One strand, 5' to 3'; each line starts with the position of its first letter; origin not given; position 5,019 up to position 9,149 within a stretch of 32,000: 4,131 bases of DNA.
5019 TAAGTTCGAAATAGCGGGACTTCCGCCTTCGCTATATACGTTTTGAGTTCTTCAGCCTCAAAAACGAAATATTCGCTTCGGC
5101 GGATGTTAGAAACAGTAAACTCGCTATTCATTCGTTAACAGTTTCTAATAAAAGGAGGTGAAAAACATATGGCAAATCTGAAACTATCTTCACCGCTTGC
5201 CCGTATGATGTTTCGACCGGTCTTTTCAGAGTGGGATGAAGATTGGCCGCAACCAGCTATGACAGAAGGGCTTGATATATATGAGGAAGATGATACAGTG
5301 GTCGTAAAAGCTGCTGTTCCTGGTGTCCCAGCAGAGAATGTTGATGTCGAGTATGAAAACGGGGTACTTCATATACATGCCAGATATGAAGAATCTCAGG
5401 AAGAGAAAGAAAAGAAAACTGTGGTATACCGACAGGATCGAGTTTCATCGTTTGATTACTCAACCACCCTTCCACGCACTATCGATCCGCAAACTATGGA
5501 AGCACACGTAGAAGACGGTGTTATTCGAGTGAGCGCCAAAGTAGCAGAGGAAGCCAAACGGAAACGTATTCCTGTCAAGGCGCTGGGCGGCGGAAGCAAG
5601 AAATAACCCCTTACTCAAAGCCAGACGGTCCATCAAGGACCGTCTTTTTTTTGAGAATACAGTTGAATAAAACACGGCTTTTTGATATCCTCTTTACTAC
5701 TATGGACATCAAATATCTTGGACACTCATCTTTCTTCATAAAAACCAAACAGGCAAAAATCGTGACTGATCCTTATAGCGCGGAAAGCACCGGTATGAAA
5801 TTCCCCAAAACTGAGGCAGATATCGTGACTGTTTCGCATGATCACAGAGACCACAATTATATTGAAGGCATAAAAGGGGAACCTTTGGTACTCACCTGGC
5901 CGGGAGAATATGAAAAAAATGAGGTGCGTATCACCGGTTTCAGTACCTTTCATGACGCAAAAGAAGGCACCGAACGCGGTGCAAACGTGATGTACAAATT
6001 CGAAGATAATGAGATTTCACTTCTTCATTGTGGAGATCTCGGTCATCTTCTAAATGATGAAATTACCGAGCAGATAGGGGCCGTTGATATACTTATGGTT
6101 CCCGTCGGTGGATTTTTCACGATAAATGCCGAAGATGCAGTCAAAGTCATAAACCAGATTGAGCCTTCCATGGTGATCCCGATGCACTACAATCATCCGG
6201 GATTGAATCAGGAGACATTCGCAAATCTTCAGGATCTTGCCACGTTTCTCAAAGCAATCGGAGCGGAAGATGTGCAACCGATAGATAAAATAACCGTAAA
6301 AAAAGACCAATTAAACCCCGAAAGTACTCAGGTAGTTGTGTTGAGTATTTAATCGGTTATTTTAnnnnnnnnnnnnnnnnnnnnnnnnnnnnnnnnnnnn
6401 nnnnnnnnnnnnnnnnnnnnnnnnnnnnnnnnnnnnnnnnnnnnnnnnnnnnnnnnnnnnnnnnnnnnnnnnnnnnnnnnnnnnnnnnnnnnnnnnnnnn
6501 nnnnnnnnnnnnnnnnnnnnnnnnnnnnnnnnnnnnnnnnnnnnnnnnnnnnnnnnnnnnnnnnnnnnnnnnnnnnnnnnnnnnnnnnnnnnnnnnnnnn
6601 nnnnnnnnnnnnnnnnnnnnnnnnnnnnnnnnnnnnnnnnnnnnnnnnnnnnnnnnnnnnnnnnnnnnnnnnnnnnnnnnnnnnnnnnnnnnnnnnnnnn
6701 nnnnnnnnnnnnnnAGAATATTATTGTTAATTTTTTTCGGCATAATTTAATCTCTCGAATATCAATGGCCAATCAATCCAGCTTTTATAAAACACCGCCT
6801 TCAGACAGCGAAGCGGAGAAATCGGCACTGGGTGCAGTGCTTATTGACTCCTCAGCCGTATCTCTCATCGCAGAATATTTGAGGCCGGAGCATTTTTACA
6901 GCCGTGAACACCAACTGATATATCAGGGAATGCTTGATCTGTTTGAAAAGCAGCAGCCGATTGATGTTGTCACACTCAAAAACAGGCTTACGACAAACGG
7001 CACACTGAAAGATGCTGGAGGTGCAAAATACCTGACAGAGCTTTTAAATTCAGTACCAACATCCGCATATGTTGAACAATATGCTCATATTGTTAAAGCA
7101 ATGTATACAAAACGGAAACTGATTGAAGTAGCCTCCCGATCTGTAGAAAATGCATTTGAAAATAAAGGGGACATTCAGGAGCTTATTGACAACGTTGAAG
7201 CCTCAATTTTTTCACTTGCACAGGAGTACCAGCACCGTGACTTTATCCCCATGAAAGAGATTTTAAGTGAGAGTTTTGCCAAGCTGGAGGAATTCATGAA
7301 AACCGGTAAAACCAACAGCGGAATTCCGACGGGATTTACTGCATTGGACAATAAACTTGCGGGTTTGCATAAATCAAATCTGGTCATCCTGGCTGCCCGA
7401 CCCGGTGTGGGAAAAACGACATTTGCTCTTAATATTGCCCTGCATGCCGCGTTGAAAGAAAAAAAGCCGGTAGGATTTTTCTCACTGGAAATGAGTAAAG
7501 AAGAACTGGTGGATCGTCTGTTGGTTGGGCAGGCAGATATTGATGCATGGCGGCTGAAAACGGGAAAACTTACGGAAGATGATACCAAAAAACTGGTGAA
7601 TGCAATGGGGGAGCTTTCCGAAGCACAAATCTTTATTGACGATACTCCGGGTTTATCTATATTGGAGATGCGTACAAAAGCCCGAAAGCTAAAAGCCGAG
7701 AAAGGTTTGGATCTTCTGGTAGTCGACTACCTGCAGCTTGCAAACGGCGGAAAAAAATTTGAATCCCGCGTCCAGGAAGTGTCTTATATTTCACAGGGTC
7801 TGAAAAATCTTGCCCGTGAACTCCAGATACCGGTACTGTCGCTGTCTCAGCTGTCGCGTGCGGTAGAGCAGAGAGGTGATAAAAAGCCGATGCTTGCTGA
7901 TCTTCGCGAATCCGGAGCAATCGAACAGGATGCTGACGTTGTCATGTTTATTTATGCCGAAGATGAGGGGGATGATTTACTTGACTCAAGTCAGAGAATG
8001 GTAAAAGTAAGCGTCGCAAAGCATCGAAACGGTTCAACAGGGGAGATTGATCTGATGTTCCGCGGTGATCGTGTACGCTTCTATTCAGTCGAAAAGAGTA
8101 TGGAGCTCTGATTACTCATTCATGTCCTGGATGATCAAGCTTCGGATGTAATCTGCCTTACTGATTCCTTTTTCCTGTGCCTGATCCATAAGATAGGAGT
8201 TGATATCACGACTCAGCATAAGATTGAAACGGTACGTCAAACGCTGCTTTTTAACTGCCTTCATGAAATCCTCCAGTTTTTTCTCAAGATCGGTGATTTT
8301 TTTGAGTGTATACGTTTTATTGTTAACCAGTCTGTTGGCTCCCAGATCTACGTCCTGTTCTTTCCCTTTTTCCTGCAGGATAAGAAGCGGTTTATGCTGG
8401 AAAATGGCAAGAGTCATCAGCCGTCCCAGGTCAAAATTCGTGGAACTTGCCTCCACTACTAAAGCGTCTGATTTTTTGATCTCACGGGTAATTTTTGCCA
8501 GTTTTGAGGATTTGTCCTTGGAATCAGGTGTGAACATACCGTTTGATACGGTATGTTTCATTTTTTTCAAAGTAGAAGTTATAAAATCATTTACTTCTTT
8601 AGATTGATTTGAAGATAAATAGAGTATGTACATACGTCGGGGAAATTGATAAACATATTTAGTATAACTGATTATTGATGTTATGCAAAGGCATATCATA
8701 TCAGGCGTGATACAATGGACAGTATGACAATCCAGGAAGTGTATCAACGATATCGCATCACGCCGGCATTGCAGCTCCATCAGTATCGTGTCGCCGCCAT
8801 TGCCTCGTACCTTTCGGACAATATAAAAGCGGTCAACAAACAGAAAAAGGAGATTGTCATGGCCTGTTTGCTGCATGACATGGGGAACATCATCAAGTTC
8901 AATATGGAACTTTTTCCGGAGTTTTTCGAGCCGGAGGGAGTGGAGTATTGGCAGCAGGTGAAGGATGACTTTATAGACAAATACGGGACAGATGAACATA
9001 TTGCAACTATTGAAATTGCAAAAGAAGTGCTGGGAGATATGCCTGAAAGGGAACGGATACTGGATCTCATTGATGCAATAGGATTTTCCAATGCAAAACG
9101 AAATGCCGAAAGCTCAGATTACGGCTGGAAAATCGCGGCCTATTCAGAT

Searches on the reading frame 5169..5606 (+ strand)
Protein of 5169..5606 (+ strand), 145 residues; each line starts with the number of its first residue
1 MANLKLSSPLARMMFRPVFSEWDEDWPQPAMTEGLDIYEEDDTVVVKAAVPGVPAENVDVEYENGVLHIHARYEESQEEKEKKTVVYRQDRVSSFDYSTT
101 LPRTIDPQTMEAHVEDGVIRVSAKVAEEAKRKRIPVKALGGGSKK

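Call 38: search_protein_families(library=pfam, proteins=[window:5169-5606:+], max_evalue=0.001)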
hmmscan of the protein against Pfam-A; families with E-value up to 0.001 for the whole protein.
window:5169-5606:+ (145 aa): 1 family
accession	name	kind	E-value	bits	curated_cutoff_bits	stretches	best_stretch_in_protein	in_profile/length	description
PF00011.27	HSP20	-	1.1e-16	61.3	20.8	1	36-136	1-101/102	Hsp20/alpha crystallin family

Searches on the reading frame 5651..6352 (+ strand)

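Call 38: search_protein_families(library=pfam, proteins=[window:5651-6352:+], max_evalue=0.001)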
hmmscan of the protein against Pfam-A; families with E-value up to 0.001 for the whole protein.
window:5651-6352:+ (233 aa): 2 families
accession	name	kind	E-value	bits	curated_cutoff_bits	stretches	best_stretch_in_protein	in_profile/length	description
PF13483.12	Lactamase_B_3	-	5.1e-54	183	24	1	20-179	2-160/160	Beta-lactamase superfamily domain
PF12706.13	Lactamase_B_2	-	8.4e-12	45.6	27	1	83-180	92-200/200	Beta-lactamase superfamily domain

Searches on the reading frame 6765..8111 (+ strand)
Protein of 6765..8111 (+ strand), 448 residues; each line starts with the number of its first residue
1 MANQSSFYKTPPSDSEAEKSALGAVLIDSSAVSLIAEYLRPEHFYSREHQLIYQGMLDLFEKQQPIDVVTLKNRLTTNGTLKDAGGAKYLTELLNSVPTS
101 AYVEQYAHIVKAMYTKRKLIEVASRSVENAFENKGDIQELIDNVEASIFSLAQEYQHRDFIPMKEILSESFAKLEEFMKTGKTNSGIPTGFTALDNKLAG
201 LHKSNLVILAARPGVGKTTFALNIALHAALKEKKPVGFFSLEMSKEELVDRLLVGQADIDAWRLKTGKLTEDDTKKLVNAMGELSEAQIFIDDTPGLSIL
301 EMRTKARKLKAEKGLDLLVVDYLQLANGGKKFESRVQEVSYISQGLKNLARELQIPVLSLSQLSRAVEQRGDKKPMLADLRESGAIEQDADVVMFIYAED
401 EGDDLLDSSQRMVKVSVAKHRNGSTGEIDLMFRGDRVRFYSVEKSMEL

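Call 25: search_protein_families(library=pfam, proteins=[window:6765-8111:+], max_evalue=0.001)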
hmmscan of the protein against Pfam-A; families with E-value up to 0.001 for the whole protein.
window:6765-8111:+ (448 aa): 5 families
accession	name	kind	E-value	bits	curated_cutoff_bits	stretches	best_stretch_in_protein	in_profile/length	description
PF03796.21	DnaB_C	-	4e-101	338.1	27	1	186-440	1-254/255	DnaB-like helicase C terminal domain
PF00772.26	DnaB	-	7e-34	116.4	23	1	11-111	2-102/103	DnaB-like helicase N terminal domain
PF13481.12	AAA_25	-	8.2e-16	58.6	27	1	201-361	29-188/195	AAA domain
PF06745.19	ATPase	-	1.3e-06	28.4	26.6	1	187-270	1-84/231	KaiC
PF20720.3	nSTAND3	-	1.7e-05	25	27.2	1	198-237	11-50/155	Novel STAND NTPase 3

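Call 83: find_homologous_proteins(query=window:6765-8111:+, max_evalue=1e-30)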
Query window:6765-8111:+ (448 aa): 8000 proteins with E <= 1e-30 among 8000 candidates; the best 120 are listed.
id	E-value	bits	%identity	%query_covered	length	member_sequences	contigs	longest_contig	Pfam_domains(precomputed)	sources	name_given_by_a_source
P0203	1.5e-278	941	97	100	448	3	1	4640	PF06745.20,PF03796.22,PF00772.27,PF13481.13,PF20720.4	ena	-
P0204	6.5e-278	939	97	100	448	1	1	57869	PF06745.20,PF03796.22,PF00772.27,PF13481.13,PF20720.4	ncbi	-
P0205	2.2e-276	934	96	100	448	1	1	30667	PF06745.20,PF03796.22,PF00772.27,PF13481.13,PF20720.4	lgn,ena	-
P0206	4.8e-276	933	96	100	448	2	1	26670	PF06745.20,PF03796.22,PF00772.27,PF13481.13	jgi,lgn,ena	-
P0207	1.4e-269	912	94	100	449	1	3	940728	PF06745.20,PF03796.22,PF00772.27,PF13481.13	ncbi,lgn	-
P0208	6.1e-267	903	93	100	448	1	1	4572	PF06745.20,PF03796.22,PF00772.27,PF13481.13,PF20720.4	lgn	-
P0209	3.1e-259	878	90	100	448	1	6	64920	PF06745.20,PF03796.22,PF00772.27,PF13481.13,PF20720.4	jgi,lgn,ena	-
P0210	1.1e-254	863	87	100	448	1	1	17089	PF06745.20,PF03796.22,PF00772.27,PF13481.13,PF20720.4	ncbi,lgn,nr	ncbi:replicative DNA helicase [Candidatus Woesebacteria bacterium]|nr:replicative DNA helicase [Cand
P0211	1.9e-248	842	87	99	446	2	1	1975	PF06745.20,PF03796.22,PF00772.27,PF13481.13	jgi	-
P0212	1.2e-245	833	86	99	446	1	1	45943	PF06745.20,PF03796.22,PF00772.27,PF13481.13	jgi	-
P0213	1.6e-245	832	84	100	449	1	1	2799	PF06745.20,PF03796.22,PF00772.27,PF13481.13,PF20720.4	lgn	-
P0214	3.0e-245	832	85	100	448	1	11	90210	PF06745.20,PF03796.22,PF00772.27,PF13481.13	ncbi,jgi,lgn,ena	jgi:replicative DNA helicase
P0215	3.3e-245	831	85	100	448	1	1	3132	PF06745.20,PF03796.22,PF00772.27,PF13481.13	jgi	jgi:replicative DNA helicase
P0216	5.4e-244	827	85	100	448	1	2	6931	PF06745.20,PF03796.22,PF00772.27,PF13481.13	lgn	-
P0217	5.8e-244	827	86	100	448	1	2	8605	PF06745.20,PF03796.22,PF00772.27,PF13481.13,PF20720.4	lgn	-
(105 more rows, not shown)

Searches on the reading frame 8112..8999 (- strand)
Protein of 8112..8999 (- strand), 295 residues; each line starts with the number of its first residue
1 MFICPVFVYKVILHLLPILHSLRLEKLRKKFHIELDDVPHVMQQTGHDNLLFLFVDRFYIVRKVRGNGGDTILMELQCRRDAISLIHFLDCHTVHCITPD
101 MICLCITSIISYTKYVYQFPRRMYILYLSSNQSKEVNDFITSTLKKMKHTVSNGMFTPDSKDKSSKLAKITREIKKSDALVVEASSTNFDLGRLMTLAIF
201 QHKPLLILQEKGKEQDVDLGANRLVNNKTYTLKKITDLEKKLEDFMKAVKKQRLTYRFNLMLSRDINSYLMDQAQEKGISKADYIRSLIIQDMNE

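Call 25: search_protein_families(library=pfam, proteins=[window:8112-8999:-], max_evalue=0.001)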
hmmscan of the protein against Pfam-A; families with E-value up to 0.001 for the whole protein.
window:8112-8999:- (295 aa): 1 family
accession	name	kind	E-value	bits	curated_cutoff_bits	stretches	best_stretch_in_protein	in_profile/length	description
PF18323.6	CSN5_C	-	0.00034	21.7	27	0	222-256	3-37/81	Cop9 signalosome subunit 5 C-terminal domain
